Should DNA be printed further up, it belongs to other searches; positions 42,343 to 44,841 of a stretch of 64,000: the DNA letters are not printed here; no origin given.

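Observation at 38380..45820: AT-rich seven-gene operon built around three tandem dynamin-like GTPases: candidate undescribed membrane-surveillance/defence system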

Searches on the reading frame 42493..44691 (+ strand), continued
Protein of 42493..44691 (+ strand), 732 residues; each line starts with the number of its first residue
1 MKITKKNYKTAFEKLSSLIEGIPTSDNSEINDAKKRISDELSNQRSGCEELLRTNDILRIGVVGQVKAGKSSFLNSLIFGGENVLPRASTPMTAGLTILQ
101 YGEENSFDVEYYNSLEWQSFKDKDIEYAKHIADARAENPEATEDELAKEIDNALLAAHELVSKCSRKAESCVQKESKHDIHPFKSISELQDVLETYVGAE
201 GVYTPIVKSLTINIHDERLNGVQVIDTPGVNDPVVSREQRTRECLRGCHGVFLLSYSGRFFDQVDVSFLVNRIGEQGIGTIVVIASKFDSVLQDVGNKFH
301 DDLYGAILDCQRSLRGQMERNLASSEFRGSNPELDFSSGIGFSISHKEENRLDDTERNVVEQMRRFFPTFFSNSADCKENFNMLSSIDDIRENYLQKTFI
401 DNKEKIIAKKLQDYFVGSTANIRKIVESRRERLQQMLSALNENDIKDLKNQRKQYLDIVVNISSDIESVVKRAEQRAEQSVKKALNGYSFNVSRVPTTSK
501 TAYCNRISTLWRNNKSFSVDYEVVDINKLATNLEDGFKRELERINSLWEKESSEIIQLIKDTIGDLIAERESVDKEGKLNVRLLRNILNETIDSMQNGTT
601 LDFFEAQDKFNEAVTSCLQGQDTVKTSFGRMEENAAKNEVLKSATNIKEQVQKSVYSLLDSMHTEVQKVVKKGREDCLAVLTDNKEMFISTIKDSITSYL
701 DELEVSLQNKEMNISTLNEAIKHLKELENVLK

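Call 38: search_protein_families(library=padloc, alignment_id=A2, max_evalue=0.00001)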
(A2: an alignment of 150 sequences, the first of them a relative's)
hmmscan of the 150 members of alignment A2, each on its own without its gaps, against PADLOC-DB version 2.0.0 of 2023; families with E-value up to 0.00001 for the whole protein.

A. member 1, L005:2560-5310:- (916 aa): 1 family
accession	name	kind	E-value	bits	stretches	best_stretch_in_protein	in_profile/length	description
PDLC03859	LmuB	-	8e-09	33.2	1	619-737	357-477/611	-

B. families by the number of members that match (of 150 scanned): 151 families (the first 25 are shown)
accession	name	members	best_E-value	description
PDLC04791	PDC-S01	4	6.7e-27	-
PDLC04792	PDC-S01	3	4.3e-180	-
PDLC04787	PDC-S01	3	9.2e-143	-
PDLC04786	PDC-S01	3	2.9e-101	-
PDLC04788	PDC-S01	3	6.9e-74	-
PDLC04789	PDC-S01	3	5.1e-47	-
PDLC01652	WYL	3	1.5e-29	"CAS-I,CAS-II,CAS-III,CAS-IV,CAS-V,CAS-VI; associated_signaling"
PDLC04134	mad2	3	3.1e-22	mads_2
PDLC01457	WYL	3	1.7e-20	"CAS-I,CAS-II,CAS-III,CAS-IV,CAS-V,CAS-VI; associated_signaling"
PDLC03839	LeoA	2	2.8e-92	-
PDLC03841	LeoBC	2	2.1e-39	-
PDLC04790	PDC-S01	2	4.4e-24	-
PDLC04984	PDC-S27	1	9.5e-198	-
PDLC02293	AbiEii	1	2.4e-113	AbiEii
PDLC00633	ZorD1|ZorD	1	4.4e-109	"SWI2/SNF2 helicase, Mrr-like nuclease"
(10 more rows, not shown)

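Call 39: search_protein_families(library=pfam, alignment_id=A2, max_evalue=0.00001)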
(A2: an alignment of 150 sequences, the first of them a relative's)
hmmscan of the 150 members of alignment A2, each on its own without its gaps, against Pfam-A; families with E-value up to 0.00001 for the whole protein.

A. member 1, L005:2560-5310:- (916 aa): 3 families
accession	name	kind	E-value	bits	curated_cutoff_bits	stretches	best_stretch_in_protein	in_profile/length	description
PF00488.27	MutS_V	-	1.4e-31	110.4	30.2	1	425-605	1-183/188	MutS domain V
PF01713.27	Smr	-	2e-23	82.7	25.7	1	841-915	1-76/77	Smr domain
PF20297.4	MSSS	-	1.4e-11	44.3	26.8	1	764-803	1-42/42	MutS2 and Smr-associated SH3 domain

B. families by the number of members that match (of 150 scanned): 100 families (the first 25 are shown)
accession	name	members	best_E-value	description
PF08238.18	Sel1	4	6.9e-61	Sel1 repeat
PF00550.31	PP-binding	4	1.9e-14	Phosphopantetheine attachment site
PF13173.12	AAA_14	3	1.1e-29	AAA domain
PF04970.19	LRAT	3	2.3e-27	Lecithin retinol acyltransferase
PF13635.12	DUF4143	3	4.6e-23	Domain of unknown function (DUF4143)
PF08241.18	Methyltransf_11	3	8.4e-22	Methyltransferase domain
PF13649.12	Methyltransf_25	3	8.6e-22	Methyltransferase domain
PF13430.11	DUF4112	3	5e-15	Domain of unknown function (DUF4112)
PF13489.12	Methyltransf_23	3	2.3e-12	Methyltransferase domain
PF08242.18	Methyltransf_12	3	2.5e-12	Methyltransferase domain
PF13280.12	WYL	3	1.1e-11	WYL domain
PF25583.1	WCX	3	2.3e-11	WCX domain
PF01209.24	Ubie_methyltran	2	4.4e-65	ubiE/COQ5 methyltransferase family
PF01610.23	DDE_Tnp_ISL3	2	3.8e-24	Transposase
PF08501.16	Shikimate_dh_N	2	7.1e-22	Shikimate dehydrogenase substrate binding domain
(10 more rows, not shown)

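Call 47: find_related_loci(query=A1, collection=viral_contigs, flank=10000)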
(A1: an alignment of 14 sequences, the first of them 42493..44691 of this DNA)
Query A1 (732 aa) in viral_contigs; peptide patterns used: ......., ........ (x = any residue, [..] = any of these).
31 stretches matched a pattern; 2 encode a relative of the query (tblastn E <= 1e-3); 2 distinct loci.
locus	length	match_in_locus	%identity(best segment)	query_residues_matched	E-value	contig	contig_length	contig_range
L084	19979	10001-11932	44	87-731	5e-171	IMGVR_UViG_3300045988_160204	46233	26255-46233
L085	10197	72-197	74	45-86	6e-13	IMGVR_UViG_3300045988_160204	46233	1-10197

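Call 48: search_dna_similar(query=window:42493-44691:+, collection=plasmids, mode=protein, max_rows=15)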
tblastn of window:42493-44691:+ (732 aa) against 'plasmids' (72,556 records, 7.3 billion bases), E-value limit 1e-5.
Records with a match: 19; places in all: 20; records where one place covers at least 80% of the query: 8.
Best place of each record, by identity: <60% 19.
By first word of the organism name: Escherichia 10; Pseudomonas 2; Ruegeria 2; Calditerrivibrio 1; Photobacterium 1; Moraxella 1; Staphylococcus 1; Candidatus 1.
By predicted mobility (MOB-suite, as given by PLSDB): non-mobilizable 15; conjugative 4.
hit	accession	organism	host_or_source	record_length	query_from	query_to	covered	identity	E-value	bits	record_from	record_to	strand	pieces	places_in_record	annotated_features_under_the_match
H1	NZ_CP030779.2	Escherichia albertii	-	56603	41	727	94%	26.2%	7e-49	194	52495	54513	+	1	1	dynamin family protein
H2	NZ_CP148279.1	Escherichia coli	-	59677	41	727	94%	26.2%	7e-49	194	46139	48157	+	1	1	dynamin family protein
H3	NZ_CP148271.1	Escherichia coli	-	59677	41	727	94%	26.2%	7e-49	194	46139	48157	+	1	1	dynamin family protein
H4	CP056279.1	Escherichia coli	culture,Wastewater effluent sample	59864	41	727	94%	26.2%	7e-49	194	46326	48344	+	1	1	dynamin family protein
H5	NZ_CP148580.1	Escherichia coli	Homo sapiens,single cell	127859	41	727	94%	26.2%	7e-49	194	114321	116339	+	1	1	dynamin family protein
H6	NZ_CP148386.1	Escherichia coli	Homo sapiens,single cell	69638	41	727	91%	27.0%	8e-24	207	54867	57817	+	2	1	dynamin family protein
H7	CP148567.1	Escherichia coli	Aves,single cell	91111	41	727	88%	27.1%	6e-24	208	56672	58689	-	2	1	hypothetical protein | dynamin family protein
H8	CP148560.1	Escherichia coli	-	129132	41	727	88%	27.1%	6e-24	208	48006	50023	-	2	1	hypothetical protein | dynamin family protein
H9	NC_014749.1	Calditerrivibrio nitroreducens DSM 19672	terrestrial hot spring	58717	50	448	55%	32.0%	2e-48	192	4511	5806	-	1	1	dynamin family protein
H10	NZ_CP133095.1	Pseudomonas aeruginosa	Homo sapiens,pus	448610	12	457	61%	28.0%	2e-40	168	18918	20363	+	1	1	dynamin family protein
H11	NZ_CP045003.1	Pseudomonas aeruginosa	Homo sapiens,single cell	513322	12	457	61%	28.0%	2e-40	168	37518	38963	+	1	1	dynamin family protein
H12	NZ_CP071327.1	Photobacterium ganghwense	cell culture,Seashore sediment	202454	53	455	55%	30.3%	2e-41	171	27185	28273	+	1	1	dynamin family protein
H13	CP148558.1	Escherichia coli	-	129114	41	392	43%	35.2%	4e-19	192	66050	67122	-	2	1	hypothetical protein | dynamin family protein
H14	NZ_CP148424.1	Escherichia coli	-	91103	41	392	42%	35.4%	2e-19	193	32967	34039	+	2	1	dynamin family protein | hypothetical protein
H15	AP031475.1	Moraxella osloensis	-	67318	58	289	32%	33.3%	9e-33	144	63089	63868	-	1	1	dynamin family protein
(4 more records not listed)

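Call 49: search_dna_similar(query=window:42493-44691:+, collection=phages, mode=protein, max_rows=15)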
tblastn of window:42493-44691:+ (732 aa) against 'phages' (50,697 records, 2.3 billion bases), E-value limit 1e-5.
Records with a match: 1; places in all: 1; records where one place covers at least 80% of the query: 0.
Best place of each record, by identity: <60% 1.
By first word of the organism name: Staphylococcus 1.
By host as written in the record: Staphylococcus aureus 1.
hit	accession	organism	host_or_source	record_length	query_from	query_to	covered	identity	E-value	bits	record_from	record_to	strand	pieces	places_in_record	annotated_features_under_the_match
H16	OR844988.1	Staphylococcus phage SA 1306 Kay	Staphylococcus aureus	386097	55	286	32%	24.9%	2e-6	57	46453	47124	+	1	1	record has no annotation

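Call 50: get_annotated_region(hit=H2, flank=8000)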
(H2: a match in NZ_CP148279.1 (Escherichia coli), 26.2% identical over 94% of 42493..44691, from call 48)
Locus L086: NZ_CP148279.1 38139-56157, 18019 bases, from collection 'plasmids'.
description: Escherichia coli strain Z1323PEC0011 plasmid pZ1323PEC0011-3, complete sequence
organism: Escherichia coli (NCBI taxid 562)
taxonomy: Bacteria; Pseudomonadota; Gammaproteobacteria; Enterobacterales; Enterobacteriaceae; Escherichia; Escherichia coli
host: -; source: -; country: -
typing (MOB-suite, as given by PLSDB): non-mobilizable; replicon IncFIA,IncFIB,rep_cluster_2232
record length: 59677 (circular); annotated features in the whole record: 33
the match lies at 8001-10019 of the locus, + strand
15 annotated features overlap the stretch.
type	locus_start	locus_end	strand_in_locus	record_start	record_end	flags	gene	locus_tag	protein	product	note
CDS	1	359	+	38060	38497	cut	umuD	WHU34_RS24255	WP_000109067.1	translesion error-prone DNA polymerase V autoproteolytic subunit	-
CDS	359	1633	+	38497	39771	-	umuC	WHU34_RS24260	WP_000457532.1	translesion error-prone DNA polymerase V subunit UmuC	GO:0006281 - DNA repair [Evidence IEA]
CDS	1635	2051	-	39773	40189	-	-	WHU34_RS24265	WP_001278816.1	plasmid partitioning/stability family protein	-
CDS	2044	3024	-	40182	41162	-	-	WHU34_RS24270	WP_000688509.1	plasmid segregation protein ParM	GO:0030541 - plasmid partitioning [Evidence IEA]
CDS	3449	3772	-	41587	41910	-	-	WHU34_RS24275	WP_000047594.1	hypothetical protein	-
CDS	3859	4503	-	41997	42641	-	-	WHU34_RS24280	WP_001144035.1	ParA family protein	-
CDS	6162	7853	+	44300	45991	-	-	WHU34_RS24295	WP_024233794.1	dynamin family protein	-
CDS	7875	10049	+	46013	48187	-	-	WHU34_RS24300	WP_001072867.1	dynamin family protein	-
CDS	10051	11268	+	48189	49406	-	-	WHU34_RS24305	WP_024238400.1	dynamin family protein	-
CDS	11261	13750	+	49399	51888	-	-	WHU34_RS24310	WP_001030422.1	CFI-box-CTERM domain-containing protein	-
CDS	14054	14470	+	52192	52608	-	-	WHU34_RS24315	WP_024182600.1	hypothetical protein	-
CDS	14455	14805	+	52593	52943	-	-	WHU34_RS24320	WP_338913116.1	hypothetical protein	-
CDS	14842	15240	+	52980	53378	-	-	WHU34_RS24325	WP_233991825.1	hypothetical protein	-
CDS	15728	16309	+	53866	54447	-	-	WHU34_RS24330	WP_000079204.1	hypothetical protein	-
CDS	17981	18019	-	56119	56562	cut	-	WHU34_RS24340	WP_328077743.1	tyrosine-type recombinase/integrase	GO:0015074 - DNA integration [Evidence IEA]; GO:0006310 - DNA recombination [Evidence IEA]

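Call 83: search_solved_structures(query=A5, max_evalue=0.001)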
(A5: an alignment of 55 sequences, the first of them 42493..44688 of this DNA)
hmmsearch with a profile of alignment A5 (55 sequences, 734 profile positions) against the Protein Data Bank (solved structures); distinct sequences matched with E-value up to 0.001: 2.
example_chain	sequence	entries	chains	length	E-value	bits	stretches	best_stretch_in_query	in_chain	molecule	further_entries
5owv_A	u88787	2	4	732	1.1e-15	60.2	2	33-124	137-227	GTP-binding protein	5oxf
2j68_A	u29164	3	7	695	1.5e-15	59.8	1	12-137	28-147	BACTERIAL DYNAMIN-LIKE PROTEIN | DYNAMIN FAMILY PROTEIN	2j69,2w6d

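Call 84: predict_structure(alignment_id=A5)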
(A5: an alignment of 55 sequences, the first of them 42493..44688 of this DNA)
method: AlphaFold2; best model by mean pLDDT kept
length: 732 residues; sequences in the alignment: 55
mean_pLDDT: 84.9   pTM: 0.56
mean pLDDT of the five models: 84.9, 84.2, 81.5, 80.7, 80.0
residues with pLDDT >= 90: 265; 70-90: 403; 50-70: 47; < 50: 17
segments of 3 or more residues with pLDDT < 50: 88-93, 259-264
pLDDT, mean of each block of 10 residues (from residue 1): 88 93 88 93 87 83 70 79 60 67 90 88 91 88 82 82 89 91 83 78 84 87 77 53 75 65 53 58 81 84 89 82 70 80 83 82 91 90 88 89 86 84 93 93 88 90 90 93 90 86 85 84 91 92 92 93 92 87 92 90 92 89 83 88 90 91 92 91 89 89 92 92 93 87
secondary structure, 60 per line:
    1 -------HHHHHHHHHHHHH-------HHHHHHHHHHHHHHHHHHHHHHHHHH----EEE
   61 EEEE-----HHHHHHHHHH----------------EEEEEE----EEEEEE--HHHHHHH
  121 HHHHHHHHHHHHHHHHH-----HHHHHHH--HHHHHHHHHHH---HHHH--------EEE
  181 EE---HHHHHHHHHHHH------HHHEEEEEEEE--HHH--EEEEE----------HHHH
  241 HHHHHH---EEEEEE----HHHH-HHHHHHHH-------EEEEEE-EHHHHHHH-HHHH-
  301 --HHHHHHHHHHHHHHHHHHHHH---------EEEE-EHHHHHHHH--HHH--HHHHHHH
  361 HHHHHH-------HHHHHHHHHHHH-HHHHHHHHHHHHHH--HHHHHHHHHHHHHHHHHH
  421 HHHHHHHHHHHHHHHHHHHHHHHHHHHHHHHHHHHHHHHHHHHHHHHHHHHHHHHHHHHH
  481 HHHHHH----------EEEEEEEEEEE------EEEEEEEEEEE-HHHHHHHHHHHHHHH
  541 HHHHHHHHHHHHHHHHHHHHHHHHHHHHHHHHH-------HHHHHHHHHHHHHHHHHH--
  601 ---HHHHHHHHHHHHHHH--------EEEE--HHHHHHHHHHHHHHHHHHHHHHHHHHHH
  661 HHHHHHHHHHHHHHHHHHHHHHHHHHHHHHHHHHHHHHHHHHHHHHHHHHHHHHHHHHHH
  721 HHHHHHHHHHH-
elements in order (helices of 4 or more, strands of 3 or more residues): H8-20 H28-53 E58-64 H70-79 E96-101 E106-111 H114-137 H143-149 H152-162 H166-169 E178-182 H186-197 E207-214 E222-226 H237-246 E250-255 H260-263 H265-272 E280-285 H288-294 H296-299 H303-323 E333-336 H339-346 H354-366 H374-385 H387-400 H403-486 E497-507 E514-524 H526-573 H581-598 H604-618 E627-630 H633-731

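Call 87: fold_search(model_id=the predicted structure, library=pdb)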
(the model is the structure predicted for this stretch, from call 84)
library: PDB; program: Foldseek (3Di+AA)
matches with E <= 10: 418; with E <= 0.001: 74
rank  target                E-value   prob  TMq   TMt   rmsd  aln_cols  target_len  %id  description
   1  5oxf_A                1.2e-13  1.00  0.29  0.30  20.1       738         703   16  An oligomerised bacterial dynamin pair provides a mechanism for the long range sensing and tethering of membranes (released 2018-09-05)
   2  7zw6_A                2.5e-13  1.00  0.33  0.31  17.7       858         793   13  Oligomeric structure of SynDLP (released 2023-04-19)
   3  2j69_A                3.6e-13  1.00  0.26  0.28  46.2       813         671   15  Bacterial dynamin-like protein BDLP (released 2006-12-04)
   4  5owv_A                1.3e-12  1.00  0.29  0.30  19.6       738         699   16  An oligomerised bacterial dynamin pair provides a mechanism for the long-range sensing and tethering of membranes (released 2018-09-05)
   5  9em7_A                2.5e-12  1.00  0.31  0.29  17.7       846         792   12  Oligomeric structure of SynDLP in presence of GTP (released 2024-09-11)
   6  2j68                  4.0e-12  1.00  0.23  0.25  46.5       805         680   13  Bacterial dynamin-like protein BDLP, GDP bound (released 2006-12-04)
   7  5oxf_C                3.2e-10  1.00  0.28  0.33  17.8       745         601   13  An oligomerised bacterial dynamin pair provides a mechanism for the long range sensing and tethering of membranes (released 2018-09-05)
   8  5owv_C                4.7e-10  1.00  0.28  0.33  18.5       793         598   12  An oligomerised bacterial dynamin pair provides a mechanism for the long-range sensing and tethering of membranes (released 2018-09-05)
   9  5oxf_B                6.4e-10  1.00  0.28  0.34  27.9       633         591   16  An oligomerised bacterial dynamin pair provides a mechanism for the long range sensing and tethering of membranes (released 2018-09-05)
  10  6j73_B                8.6e-10  1.00  0.25  0.33  49.2       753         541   12  Crystal structure of IniA from Mycobacterium smegmatis (released 2019-09-11)
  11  9em9_A                1.7e-09  1.00  0.32  0.43  11.0       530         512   17  Structure of SynDLP MGD with GMPPNP (released 2024-09-11)
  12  5owv_B                2.2e-09  1.00  0.27  0.33  27.9       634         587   16  An oligomerised bacterial dynamin pair provides a mechanism for the long-range sensing and tethering of membranes (released 2018-09-05)
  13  6j72                  2.3e-09  1.00  0.26  0.33  47.0       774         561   12  Crystal structure of IniA from Mycobacterium smegmatis with GTP bound (released 2019-09-11)
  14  6j73_A                4.8e-09  1.00  0.25  0.33  49.2       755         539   12  Crystal structure of IniA from Mycobacterium smegmatis (released 2019-09-11)
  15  8sxz_c                1.9e-07  1.00  0.21  0.21  24.9       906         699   11  Cryo-EM of the GDP-bound human dynamin polymer assembled on the membrane in the super constricted state (released 2024-05-01)
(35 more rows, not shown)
